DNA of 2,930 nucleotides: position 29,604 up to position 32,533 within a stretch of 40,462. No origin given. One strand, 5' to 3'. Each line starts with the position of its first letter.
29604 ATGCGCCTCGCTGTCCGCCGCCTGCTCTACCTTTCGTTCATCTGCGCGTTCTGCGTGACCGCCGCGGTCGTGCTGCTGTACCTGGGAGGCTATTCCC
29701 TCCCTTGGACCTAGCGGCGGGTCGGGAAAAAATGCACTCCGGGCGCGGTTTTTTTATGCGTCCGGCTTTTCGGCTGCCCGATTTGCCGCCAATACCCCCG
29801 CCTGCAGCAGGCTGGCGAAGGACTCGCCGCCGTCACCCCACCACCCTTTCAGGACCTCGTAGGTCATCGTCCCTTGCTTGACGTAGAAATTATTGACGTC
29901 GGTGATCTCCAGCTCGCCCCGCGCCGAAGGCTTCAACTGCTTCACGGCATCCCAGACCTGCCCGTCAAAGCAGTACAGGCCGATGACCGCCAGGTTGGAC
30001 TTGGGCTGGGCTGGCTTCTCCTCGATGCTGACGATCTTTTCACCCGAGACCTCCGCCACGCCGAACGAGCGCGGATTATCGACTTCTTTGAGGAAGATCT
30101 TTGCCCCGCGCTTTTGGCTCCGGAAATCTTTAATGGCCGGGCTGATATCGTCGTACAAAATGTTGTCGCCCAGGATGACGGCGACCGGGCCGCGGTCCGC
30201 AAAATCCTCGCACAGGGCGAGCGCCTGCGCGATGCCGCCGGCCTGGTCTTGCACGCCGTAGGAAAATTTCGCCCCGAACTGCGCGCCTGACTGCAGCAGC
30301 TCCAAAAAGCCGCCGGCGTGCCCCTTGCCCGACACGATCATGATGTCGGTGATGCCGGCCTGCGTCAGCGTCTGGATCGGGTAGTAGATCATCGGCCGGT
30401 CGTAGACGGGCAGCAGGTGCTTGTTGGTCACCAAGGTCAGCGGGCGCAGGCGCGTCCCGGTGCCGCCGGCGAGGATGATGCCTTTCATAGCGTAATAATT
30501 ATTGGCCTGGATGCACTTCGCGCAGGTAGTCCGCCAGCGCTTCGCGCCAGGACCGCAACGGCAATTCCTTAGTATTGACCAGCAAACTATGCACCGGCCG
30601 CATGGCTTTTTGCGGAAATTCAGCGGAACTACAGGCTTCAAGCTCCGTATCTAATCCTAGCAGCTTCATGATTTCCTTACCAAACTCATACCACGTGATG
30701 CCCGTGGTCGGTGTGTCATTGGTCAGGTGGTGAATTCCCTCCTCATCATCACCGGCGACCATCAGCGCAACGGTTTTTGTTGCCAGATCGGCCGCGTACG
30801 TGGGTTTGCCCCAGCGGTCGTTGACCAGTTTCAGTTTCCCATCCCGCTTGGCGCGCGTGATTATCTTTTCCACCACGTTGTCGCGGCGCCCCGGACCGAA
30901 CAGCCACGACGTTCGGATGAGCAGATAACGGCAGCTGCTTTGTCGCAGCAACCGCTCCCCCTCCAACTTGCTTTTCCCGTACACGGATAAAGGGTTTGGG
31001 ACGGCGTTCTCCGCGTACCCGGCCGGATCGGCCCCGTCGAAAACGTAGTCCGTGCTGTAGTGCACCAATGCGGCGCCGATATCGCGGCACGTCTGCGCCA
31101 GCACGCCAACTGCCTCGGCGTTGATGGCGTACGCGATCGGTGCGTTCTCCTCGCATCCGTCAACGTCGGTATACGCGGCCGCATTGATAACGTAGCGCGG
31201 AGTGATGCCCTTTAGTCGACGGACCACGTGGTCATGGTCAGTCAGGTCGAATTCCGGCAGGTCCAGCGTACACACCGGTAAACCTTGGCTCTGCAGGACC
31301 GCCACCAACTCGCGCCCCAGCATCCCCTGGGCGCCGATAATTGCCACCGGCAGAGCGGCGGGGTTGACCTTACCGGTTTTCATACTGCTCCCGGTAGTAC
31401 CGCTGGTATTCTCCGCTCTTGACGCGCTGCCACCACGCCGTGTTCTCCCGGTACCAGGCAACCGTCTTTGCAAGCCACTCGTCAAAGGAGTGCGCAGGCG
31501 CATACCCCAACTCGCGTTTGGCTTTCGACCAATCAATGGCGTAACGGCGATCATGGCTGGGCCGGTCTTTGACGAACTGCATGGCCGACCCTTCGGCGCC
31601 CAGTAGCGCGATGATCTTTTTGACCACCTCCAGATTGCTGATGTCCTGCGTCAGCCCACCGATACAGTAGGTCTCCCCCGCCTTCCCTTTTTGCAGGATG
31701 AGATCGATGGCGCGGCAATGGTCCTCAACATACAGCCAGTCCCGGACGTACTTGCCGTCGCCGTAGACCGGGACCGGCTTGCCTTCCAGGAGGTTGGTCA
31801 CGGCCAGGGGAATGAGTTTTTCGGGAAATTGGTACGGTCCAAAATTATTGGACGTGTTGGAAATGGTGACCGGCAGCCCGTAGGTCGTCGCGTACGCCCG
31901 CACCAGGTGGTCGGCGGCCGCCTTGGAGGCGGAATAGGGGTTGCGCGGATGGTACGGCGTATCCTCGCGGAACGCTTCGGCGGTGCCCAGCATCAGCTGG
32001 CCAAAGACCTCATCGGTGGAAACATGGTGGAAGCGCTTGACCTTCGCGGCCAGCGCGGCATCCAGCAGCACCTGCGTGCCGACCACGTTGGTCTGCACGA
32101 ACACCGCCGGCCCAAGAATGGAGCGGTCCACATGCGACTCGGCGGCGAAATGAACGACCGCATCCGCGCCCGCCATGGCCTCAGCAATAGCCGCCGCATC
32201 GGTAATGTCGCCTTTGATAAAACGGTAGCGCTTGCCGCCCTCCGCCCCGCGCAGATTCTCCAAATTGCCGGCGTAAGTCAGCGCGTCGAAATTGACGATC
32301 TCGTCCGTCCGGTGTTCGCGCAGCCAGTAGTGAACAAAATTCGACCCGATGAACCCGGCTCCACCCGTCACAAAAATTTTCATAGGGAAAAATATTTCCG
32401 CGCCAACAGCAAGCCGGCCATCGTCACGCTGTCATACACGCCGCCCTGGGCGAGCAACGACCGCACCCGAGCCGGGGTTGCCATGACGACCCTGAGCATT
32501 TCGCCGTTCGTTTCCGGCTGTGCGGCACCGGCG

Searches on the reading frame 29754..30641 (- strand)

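Call 27: search_protein_families(library=pfam, proteins=[window:29754-30641:-], max_evalue=0.01)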
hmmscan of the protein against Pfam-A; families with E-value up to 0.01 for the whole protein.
window:29754-30641:- (295 aa): 2 families
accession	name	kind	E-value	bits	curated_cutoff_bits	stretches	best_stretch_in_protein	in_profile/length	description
PF00483.29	NTP_transferase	-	3.6e-56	190.9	21.2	1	53-281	1-238/245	Nucleotidyl transferase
PF12804.13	NTP_transf_3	-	6.3e-10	39.9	27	1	54-163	1-99/160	MobA-like NTP transferase domain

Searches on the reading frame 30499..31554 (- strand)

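Call 27: search_protein_families(library=pfam, proteins=[window:30499-31554:-], max_evalue=0.01)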
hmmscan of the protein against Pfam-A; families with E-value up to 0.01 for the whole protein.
window:30499-31554:- (351 aa): 7 families
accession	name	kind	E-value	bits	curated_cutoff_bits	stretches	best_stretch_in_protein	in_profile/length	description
PF04321.23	RmlD_sub_bind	-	3.7e-81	272.8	27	1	71-347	4-285/287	RmlD substrate binding domain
PF01370.27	Epimerase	-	2.2e-22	80.1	20.9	1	71-267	2-227/240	NAD dependent epimerase/dehydratase family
PF16363.11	GDP_Man_Dehyd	-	1.1e-10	42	27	1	97-235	54-200/332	GDP-mannose 4,6 dehydratase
PF01073.25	3Beta_HSD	-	0.00014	21.4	22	1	101-303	51-272/280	3-beta hydroxysteroid dehydrogenase/isomerase family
PF02719.21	Polysacc_synt_2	-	0.00028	20.6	20.2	1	103-173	62-133/293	Polysaccharide biosynthesis protein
PF07993.18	NAD_binding_4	-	0.0039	16.8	20.1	0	121-208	91-195/258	Male sterility protein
PF13460.12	NAD_binding_10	-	0.0097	16.2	27.2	0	102-226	46-154/184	NAD(P)H-binding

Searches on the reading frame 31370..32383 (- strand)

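Call 27: search_protein_families(library=pfam, proteins=[window:31370-32383:-], max_evalue=0.01)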
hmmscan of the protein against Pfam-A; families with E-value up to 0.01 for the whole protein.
window:31370-32383:- (337 aa): 10 families
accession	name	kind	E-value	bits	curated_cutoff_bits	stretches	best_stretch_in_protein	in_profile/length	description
PF16363.11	GDP_Man_Dehyd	-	2.2e-84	284.2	27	1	4-306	1-331/332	GDP-mannose 4,6 dehydratase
PF01370.27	Epimerase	-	1.2e-69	234.9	20.9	1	3-242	1-240/240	NAD dependent epimerase/dehydratase family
PF01073.25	3Beta_HSD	-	1.8e-22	80.1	22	1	5-223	2-222/280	3-beta hydroxysteroid dehydrogenase/isomerase family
PF02719.21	Polysacc_synt_2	-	1.9e-17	63.8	20.2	1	3-263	1-249/293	Polysaccharide biosynthesis protein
PF07993.18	NAD_binding_4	-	1.9e-17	63.7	20.1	1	5-178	1-205/258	Male sterility protein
PF04321.23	RmlD_sub_bind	-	1.4e-13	51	27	1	1-167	1-142/287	RmlD substrate binding domain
PF13460.12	NAD_binding_10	-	1.8e-11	44.7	27.2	1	7-168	1-138/184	NAD(P)H-binding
PF05368.20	NmrA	-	4.5e-05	23.6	27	1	2-119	4-103/298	NmrA-like family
PF00106.31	adh_short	-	7.1e-05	22.8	26.6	0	3-74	3-72/195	short chain dehydrogenase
PF03435.24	Sacchrp_dh_NADP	-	0.0012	19.7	25.1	1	8-105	5-100/129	Saccharopine dehydrogenase NADP binding domain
